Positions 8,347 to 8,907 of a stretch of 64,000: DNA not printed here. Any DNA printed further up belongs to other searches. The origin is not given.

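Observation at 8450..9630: Low-GC islet (about 56% against about 70%) encoding three small proteins, two of them membrane-anchored coiled coils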

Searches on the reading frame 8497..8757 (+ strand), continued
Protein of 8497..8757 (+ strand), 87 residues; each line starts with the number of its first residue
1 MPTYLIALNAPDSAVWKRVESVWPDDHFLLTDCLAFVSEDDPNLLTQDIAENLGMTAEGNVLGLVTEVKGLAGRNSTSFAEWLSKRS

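Call 84: predict_structure(alignment_id=A3)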
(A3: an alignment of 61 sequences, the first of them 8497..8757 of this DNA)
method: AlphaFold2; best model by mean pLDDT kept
length: 87 residues; sequences in the alignment: 61
mean_pLDDT: 94.8   pTM: 0.85
mean pLDDT of the five models: 94.8, 94.2, 93.7, 93.6, 92.8
residues with pLDDT >= 90: 78; 70-90: 9; 50-70: 0; < 50: 0
segments of 3 or more residues with pLDDT < 50: none
pLDDT, mean of each block of 10 residues (from residue 1): 96 98 97 96 94 93 95 93 90
secondary structure, 60 per line:
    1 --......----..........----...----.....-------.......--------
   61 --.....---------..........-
elements in order: E3-8 H13-22 E27-29 E34-38 H46-52 E63-67 H77-86

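Call 87: find_encoding_contigs(protein=P0148, flank=4000, max_places=3)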
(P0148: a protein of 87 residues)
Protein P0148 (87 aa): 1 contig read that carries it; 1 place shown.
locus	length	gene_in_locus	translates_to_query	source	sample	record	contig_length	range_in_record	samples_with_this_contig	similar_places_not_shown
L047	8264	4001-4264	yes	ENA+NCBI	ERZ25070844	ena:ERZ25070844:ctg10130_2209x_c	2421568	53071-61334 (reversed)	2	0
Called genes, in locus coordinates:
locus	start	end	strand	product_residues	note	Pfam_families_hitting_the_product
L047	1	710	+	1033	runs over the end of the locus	PF07715:Plug, PF00593:TonB_dep_Rec_b-barrel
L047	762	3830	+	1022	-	PF07715:Plug, PF00593:TonB_dep_Rec_b-barrel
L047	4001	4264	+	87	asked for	-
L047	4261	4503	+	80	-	-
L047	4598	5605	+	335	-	PF00491:Arginase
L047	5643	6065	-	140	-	PF01475:FUR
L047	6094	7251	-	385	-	PF09994:T6SS_Tle1-like_cat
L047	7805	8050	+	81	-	-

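Call 88: find_encoding_contigs(protein=P0174, flank=4000, max_places=3)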
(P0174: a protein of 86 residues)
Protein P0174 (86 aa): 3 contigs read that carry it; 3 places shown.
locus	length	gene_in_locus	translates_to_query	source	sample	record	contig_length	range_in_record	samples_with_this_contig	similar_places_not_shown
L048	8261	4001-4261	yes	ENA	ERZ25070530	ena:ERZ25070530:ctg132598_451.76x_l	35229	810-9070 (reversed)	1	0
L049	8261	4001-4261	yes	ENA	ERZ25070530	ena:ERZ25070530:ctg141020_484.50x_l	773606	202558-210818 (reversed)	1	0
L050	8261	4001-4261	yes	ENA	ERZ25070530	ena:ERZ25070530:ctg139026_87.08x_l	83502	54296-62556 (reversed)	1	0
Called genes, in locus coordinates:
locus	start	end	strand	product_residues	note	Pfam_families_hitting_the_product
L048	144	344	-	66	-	-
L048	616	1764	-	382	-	PF05598:DUF772, PF01609:DDE_Tnp_1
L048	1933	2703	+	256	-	PF13340:DUF4096, PF13612:DDE_Tnp_1_3 (weak), PF01609:DDE_Tnp_1, PF13359:DDE_Tnp_4 (weak), PF13586:DDE_Tnp_1_2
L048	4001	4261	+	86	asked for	-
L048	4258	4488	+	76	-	-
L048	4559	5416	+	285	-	PF01609:DDE_Tnp_1 (weak)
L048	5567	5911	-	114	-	-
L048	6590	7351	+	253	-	PF13555:AAA_29 (faint), PF02463:SMC_N (faint), PF00005:ABC_tran, PF13304:AAA_21 (faint)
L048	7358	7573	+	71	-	-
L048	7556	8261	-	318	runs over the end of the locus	PF12762:DDE_Tnp_IS1595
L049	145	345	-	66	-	-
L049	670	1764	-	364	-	PF05598:DUF772, PF01609:DDE_Tnp_1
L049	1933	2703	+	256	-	PF13340:DUF4096, PF13612:DDE_Tnp_1_3 (weak), PF01609:DDE_Tnp_1, PF13359:DDE_Tnp_4 (weak), PF13586:DDE_Tnp_1_2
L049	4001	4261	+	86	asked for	-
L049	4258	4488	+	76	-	-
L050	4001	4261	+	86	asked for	-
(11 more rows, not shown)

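Call 96: fold_search(model_id=the predicted structure, library=pdb)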
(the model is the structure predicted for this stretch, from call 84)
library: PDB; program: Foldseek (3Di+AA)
matches with E <= 10: 670; with E <= 0.001: 0
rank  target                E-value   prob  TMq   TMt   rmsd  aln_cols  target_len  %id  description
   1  7vxr_B                1.3e-03  1.00  0.68  0.68   3.3        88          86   16  Crystal structure of BPSL1038 from Burkholderia pseudomallei (released 2023-08-16)
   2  7vxr_A                1.6e-02  1.00  0.69  0.61   3.3        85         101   13  Crystal structure of BPSL1038 from Burkholderia pseudomallei (released 2023-08-16)
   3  2yy3_A                6.2e-02  0.54  0.33  0.32   6.2        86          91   14  Crystal Structure of translation elongation factor EF-1 beta from Pyrococcus horikoshii (released 2007-10-30)
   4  7csl_C                6.6e-02  0.38  0.31  0.31   7.5        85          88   13  Crystal structure of the archaeal EF1A-EF1B complex (released 2021-06-23)
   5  2zom_B                9.2e-02  0.44  0.39  0.33   9.3       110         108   12  Crystal structure of CutA1 from Oryza sativa (released 2009-05-26)
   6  6mw4                  1.5e-01  0.75  0.41  0.08   3.9        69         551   19  Structure of pseudoprotease CspC from Clostridioides difficile (released 2019-06-26)
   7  3aa9_C                1.7e-01  0.30  0.38  0.33  10.6       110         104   14  Crystal Structure Analysis of the Mutant CutA1 (E61V) from E. coli (released 2010-08-11)
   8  1fe0_B                1.9e-01  0.72  0.45  0.54   3.5        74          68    9  CRYSTAL STRUCTURE OF CADMIUM-HAH1 (released 2001-01-20)
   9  7qpl                  1.9e-01  0.63  0.44  0.17   4.4        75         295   17  Crystal structure of phosphoserine phosphatase (SerB) from Brucella melitensis in complex with phosphate and magnesium (released 2023-01-18)
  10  3md1_A                2.0e-01  0.44  0.41  0.42   6.0        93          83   15  Crystal Structure of the Second RRM Domain of Yeast Poly(U)-Binding Protein (Pub1) (released 2010-05-05)
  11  2n2u_MODEL_1_A        2.3e-01  0.82  0.53  0.58   6.1        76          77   10  Solution NMR Structure of DE NOVO DESIGNED Ferredoxin Fold PROTEIN sfr3, Northeast Structural Genomics Consort (released 2015-09-16)
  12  2djw_A                2.3e-01  0.63  0.48  0.51   4.8        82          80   18  Crystal structure of TTHA0845 from Thermus thermophilus HB8 (released 2006-09-12)
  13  3k7r_H                2.5e-01  0.84  0.53  0.63   3.3        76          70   18  Crystal structure of [TM][CuAtx1]3 (released 2009-11-24)
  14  4pcq_C                2.5e-01  0.47  0.44  0.30   5.9        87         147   22  Crystal Structure of MtbAldR (Rv2779c) (released 2015-05-06)
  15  5zyf_F                2.6e-01  0.35  0.40  0.42   6.4        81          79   10  Crystal structure of Streptococcus pyogenes type II-A Cas2 (released 2018-08-15)
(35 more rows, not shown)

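Call 97: fold_search(model_id=the predicted structure, library=viral)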
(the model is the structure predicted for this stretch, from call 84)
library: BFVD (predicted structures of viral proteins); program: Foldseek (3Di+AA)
matches with E <= 10: 314; with E <= 0.001: 0
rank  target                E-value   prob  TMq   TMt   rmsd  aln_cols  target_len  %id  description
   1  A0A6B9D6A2            4.8e-02  0.96  0.56  0.35   6.3        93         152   17  ORF1 [Syngnathus scovelli chapparvovirus]
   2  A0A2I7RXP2            1.1e-01  0.69  0.43  0.45   6.3        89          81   17  (no name in the UniProt tables at hand)
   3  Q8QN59                1.3e-01  0.75  0.47  0.14   5.4        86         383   14  EsV-1-231 [Ectocarpus siliculosus virus 1 (isolate New Zealand/Kaikoura/1988)]
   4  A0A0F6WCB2            1.4e-01  0.72  0.47  0.53   4.2        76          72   18  (no name in the UniProt tables at hand)
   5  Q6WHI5                1.6e-01  0.97  0.60  0.68   4.1        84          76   11  Uncharacterized protein [Vibrio phage KVP40 (isolate Vibrio parahaemolyticus/Japan/Matsuzaki/1991)]
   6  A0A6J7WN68            1.7e-01  0.54  0.42  0.47   6.9        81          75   10  Uncharacterized protein [uncultured Caudovirales phage]
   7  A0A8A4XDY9            1.9e-01  0.69  0.49  0.26   6.5        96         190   16  Nonstructural protein 2 [Turdus pallidus Chaphamaparvovirus]
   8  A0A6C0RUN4            1.9e-01  0.54  0.46  0.47   5.7        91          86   11  (no name in the UniProt tables at hand)
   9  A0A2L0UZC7            2.3e-01  0.54  0.44  0.50   4.7        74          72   22  Uncharacterized protein [Agrobacterium phage Atu_ph07]
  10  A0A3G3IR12            2.3e-01  0.35  0.39  0.41   5.4        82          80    8  (no name in the UniProt tables at hand)
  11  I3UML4                2.6e-01  0.25  0.38  0.28  11.1        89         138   13  Uncharacterized protein [Colwellia phage 9A]
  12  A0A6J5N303            3.0e-01  0.35  0.38  0.41   5.3        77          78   13  Uncharacterized protein [uncultured Caudovirales phage]
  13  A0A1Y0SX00            3.0e-01  0.30  0.42  0.20   5.4        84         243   12  Uncharacterized protein [Pseudomonas phage Phabio]
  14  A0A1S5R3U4            3.0e-01  0.28  0.39  0.24   9.6       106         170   14  Uncharacterized protein [Pseudomonas phage pf16]
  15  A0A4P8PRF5            3.0e-01  0.28  0.40  0.23   6.4        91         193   16  E1 (Fragment) [Human papillomavirus]
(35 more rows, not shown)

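Call 111: search_solved_structures(query=A3, max_evalue=10, show_alignments=0)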
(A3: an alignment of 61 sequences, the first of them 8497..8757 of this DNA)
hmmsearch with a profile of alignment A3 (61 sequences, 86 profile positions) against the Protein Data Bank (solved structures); distinct sequences matched with E-value up to 10: 1.
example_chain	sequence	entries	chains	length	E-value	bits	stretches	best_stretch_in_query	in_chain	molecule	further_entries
5an9_I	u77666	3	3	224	0.43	14.2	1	11-75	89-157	EUKARYOTIC TRANSLATION INITIATION FACTOR 6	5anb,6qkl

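Call 113: search_protein_families(library=phrogs, alignment_id=A3, max_evalue=0.01)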
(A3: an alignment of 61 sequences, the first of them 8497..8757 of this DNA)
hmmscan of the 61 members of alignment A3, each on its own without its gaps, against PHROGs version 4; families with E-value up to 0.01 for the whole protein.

A. member 1, window:8497-8757:+ (87 aa): 0 families

B. families by the number of members that match (of 61 scanned): 2 families
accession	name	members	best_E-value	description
phrog_31023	-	1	0.0014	-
phrog_38799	-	1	0.0033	-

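Call 114: search_protein_families(library=padloc, alignment_id=A3, max_evalue=0.01)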
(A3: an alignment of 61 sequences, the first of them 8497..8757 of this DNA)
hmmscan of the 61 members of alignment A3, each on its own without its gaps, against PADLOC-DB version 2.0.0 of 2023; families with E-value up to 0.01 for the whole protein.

A. member 1, window:8497-8757:+ (87 aa): 0 families

B. families by the number of members that match (of 61 scanned): 2 families
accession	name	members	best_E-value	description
PDLC01694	typeIV_Cas11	1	0.0036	Cas11_0_IV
PDLC00741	Effector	1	0.005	Endonuclease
